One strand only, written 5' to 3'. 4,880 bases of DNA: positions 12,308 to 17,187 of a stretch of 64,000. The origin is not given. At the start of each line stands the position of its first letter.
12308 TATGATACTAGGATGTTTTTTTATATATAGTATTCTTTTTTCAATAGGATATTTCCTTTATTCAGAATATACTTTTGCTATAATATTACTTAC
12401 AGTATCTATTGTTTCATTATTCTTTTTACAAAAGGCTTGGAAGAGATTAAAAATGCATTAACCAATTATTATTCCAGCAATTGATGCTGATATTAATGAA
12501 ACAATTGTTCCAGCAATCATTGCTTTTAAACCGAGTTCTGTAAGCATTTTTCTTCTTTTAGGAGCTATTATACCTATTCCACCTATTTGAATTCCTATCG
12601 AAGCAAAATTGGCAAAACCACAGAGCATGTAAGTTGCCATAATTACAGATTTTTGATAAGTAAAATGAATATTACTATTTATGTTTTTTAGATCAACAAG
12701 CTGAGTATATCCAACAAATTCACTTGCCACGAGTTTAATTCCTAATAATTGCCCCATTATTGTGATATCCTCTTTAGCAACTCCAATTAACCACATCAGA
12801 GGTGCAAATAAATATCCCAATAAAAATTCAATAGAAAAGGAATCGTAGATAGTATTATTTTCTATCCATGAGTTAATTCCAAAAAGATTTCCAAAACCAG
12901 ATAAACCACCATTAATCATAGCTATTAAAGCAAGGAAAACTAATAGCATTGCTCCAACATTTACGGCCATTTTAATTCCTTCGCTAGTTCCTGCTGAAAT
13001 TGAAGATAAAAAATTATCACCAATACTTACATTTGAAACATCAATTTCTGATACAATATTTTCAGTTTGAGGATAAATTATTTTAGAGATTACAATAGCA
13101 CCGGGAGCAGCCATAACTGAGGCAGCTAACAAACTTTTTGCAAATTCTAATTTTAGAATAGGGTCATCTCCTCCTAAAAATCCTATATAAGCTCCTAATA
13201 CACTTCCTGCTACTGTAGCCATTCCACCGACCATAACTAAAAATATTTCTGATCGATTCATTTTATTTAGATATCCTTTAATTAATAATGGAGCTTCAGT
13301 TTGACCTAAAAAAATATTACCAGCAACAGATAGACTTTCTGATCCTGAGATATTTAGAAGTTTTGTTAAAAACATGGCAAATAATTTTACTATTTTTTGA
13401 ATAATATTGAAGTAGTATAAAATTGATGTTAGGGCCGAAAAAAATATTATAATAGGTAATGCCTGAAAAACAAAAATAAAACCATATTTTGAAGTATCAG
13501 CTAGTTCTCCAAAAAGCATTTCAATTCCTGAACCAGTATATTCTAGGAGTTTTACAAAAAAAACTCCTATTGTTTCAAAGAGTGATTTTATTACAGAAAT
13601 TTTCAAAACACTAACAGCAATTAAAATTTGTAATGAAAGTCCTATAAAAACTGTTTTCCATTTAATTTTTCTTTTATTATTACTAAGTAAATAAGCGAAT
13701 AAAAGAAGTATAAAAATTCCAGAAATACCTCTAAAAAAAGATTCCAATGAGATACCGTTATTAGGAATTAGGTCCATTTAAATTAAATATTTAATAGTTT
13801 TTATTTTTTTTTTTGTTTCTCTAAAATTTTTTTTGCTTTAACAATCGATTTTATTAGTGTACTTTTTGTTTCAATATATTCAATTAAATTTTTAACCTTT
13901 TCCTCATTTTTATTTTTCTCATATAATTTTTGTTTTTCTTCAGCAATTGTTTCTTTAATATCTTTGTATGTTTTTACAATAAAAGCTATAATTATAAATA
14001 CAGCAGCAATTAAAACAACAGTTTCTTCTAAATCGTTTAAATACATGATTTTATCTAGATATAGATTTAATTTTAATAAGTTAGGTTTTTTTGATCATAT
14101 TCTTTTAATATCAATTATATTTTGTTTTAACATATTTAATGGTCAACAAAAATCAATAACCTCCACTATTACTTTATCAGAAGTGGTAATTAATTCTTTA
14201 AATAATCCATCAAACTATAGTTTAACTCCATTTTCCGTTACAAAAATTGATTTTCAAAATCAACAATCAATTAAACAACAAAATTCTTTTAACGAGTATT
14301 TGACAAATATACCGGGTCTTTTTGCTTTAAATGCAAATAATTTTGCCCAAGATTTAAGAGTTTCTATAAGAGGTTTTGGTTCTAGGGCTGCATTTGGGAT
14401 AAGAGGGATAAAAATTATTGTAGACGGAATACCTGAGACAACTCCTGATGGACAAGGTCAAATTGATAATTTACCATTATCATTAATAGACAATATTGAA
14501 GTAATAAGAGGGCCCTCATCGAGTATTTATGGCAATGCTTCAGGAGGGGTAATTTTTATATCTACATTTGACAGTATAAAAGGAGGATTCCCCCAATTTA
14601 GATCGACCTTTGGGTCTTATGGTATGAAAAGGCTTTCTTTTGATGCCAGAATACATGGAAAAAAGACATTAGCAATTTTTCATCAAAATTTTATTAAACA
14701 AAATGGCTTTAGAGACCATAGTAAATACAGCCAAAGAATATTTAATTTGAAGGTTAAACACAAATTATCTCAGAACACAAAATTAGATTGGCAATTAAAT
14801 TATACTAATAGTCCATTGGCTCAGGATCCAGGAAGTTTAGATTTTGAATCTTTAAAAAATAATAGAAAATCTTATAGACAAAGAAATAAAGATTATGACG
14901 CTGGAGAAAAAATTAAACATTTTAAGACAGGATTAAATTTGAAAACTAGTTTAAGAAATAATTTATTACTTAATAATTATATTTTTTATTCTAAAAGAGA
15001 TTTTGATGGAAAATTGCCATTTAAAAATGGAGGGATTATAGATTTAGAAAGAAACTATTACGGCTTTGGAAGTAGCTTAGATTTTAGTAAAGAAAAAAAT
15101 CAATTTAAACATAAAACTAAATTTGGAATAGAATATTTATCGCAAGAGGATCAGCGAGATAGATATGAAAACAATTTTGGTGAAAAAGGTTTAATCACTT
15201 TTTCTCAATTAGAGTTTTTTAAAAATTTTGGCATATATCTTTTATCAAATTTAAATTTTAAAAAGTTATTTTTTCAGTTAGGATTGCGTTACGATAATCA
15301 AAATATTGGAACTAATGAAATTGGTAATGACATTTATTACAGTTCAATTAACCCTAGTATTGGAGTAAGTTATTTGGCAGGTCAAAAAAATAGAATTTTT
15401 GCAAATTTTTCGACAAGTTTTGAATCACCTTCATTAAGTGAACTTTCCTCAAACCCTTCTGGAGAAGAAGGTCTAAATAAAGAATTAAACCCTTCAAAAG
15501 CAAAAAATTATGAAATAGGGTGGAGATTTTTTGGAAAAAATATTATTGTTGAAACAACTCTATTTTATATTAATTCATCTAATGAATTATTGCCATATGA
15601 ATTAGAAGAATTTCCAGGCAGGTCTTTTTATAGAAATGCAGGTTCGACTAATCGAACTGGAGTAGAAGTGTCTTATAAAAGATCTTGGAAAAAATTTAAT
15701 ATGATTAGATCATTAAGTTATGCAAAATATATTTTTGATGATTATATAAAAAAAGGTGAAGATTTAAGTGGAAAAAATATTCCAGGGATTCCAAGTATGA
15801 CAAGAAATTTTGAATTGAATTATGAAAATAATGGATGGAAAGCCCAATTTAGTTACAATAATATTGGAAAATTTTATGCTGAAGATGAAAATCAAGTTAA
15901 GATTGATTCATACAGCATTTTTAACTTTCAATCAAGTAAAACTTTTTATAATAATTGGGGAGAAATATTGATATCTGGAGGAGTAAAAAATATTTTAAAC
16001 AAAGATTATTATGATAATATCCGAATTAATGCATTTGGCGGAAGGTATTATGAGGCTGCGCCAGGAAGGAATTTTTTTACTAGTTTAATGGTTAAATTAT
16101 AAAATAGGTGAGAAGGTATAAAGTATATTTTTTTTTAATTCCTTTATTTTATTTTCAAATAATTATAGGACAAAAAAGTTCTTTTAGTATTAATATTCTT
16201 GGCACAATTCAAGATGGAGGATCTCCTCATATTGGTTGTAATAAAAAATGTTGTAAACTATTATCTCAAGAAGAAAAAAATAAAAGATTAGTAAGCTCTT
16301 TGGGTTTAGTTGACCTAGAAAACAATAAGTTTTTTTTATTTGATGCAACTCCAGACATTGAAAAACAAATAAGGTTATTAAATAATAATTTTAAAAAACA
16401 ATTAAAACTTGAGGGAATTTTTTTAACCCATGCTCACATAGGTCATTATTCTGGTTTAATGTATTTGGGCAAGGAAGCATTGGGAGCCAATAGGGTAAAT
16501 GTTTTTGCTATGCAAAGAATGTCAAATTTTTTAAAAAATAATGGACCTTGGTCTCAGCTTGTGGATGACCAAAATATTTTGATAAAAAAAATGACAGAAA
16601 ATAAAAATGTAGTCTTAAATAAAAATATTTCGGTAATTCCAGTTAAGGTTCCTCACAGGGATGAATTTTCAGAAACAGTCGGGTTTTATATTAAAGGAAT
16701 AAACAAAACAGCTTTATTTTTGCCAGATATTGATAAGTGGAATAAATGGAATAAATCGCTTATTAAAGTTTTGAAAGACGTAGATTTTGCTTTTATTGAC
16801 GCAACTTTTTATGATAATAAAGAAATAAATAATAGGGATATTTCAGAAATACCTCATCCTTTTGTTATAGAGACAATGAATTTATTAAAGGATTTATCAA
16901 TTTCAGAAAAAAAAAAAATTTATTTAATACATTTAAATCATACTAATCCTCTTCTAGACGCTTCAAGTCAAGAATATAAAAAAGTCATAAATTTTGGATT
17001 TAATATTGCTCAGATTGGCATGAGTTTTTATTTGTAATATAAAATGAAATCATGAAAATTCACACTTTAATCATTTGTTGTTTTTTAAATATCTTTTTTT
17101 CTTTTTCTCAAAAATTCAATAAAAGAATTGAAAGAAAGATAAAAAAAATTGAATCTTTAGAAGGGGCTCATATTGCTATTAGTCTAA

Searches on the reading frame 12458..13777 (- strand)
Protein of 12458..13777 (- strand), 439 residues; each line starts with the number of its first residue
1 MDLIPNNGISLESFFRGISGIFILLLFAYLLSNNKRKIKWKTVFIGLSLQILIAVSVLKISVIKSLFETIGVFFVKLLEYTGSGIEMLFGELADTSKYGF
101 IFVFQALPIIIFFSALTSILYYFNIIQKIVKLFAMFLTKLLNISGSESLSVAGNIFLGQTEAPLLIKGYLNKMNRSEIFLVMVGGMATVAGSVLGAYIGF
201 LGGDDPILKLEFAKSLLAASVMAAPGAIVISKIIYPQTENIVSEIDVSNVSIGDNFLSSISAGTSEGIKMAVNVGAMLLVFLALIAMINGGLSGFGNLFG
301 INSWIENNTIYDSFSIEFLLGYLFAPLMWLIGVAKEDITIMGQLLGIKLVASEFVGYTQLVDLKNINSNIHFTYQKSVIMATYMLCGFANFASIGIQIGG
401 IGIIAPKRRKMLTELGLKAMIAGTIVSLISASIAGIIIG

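Call 9: search_protein_families(library=ncbifam, proteins=[window:12458-13777:-], max_evalue=1e-10)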
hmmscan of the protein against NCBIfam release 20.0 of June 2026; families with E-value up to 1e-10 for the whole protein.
window:12458-13777:- (439 aa): 1 family
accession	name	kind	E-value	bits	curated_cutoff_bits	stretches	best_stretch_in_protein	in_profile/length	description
TIGR00804.1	nupC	subfamily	1.6e-117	393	442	1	17-436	3-400/401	NupC/NupG family nucleoside CNT transporter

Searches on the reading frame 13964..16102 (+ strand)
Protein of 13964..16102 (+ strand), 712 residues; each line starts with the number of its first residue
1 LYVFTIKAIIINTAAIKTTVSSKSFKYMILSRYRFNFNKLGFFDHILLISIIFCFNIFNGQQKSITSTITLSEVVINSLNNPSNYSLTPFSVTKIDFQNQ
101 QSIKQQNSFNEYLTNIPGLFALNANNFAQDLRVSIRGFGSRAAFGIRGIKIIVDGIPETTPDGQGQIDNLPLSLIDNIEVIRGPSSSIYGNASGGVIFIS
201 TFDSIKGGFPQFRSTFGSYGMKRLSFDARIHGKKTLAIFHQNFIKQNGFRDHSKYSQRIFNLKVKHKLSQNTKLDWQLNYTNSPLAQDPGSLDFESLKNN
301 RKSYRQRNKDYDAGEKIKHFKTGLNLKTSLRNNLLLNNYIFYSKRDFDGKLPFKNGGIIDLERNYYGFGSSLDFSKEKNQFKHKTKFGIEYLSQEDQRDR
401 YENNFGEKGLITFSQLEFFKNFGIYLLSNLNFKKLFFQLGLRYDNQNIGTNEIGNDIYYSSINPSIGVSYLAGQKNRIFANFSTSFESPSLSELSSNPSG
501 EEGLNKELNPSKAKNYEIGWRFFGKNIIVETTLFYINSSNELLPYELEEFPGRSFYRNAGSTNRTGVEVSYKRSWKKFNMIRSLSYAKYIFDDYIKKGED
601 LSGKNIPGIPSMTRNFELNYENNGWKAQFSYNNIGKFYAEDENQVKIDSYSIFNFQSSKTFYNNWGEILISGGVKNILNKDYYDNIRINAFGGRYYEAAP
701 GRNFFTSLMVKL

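Call 9: search_protein_families(library=ncbifam, proteins=[window:13964-16102:+], max_evalue=1e-10)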
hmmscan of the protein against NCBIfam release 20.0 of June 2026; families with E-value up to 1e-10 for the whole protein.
window:13964-16102:+ (712 aa): 8 families
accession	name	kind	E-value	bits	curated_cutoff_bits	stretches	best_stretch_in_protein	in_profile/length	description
NF041535.1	TonB_rec_PqqU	equivalog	5.7e-93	312.4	1200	1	88-709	16-670/676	TonB-dependent receptor PqqU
TIGR01783.1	TonB-siderophor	subfamily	1.5e-49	169.3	223.5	2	437-704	379-641/649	TonB-dependent siderophore receptor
TIGR01785.1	TonB-hemin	subfamily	5.5e-33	114.3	316.85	1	71-711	1-676/677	TonB-dependent heme/hemoglobin receptor family protein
TIGR01779.1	TonB-B12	equivalog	1.4e-23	83.3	599.7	1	80-238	39-191/614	TonB-dependent vitamin B12 receptor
NF007926.1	PRK10641.1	equivalog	9.2e-22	77.3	836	1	59-689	17-603/617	TonB-dependent vitamin B12 receptor BtuB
TIGR01786.1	TonB-hemlactrns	subfamily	4.9e-21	74.7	323.75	1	270-711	250-718/719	TonB-dependent hemoglobin/transferrin/lactoferrin family receptor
NF041676.1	FecA_OM_dicitr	equivalog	7.1e-19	67.2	1100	1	107-684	150-747/773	TonB-dependent Fe(3+) dicitrate receptor FecA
NF007465.0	PRK10044.1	equivalog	1.8e-11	43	803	0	372-653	395-670/726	ferrichrome porin FhuA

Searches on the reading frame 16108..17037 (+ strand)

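Call 56: search_protein_families(library=pfam, proteins=[window:16108-17037:+], max_evalue=0.00001)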
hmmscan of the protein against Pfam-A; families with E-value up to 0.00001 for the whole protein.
window:16108-17037:+ (309 aa): 1 family
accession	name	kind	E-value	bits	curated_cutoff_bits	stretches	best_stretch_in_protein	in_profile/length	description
PF12706.13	Lactamase_B_2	-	9.9e-20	71.4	27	1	76-275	3-199/200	Beta-lactamase superfamily domain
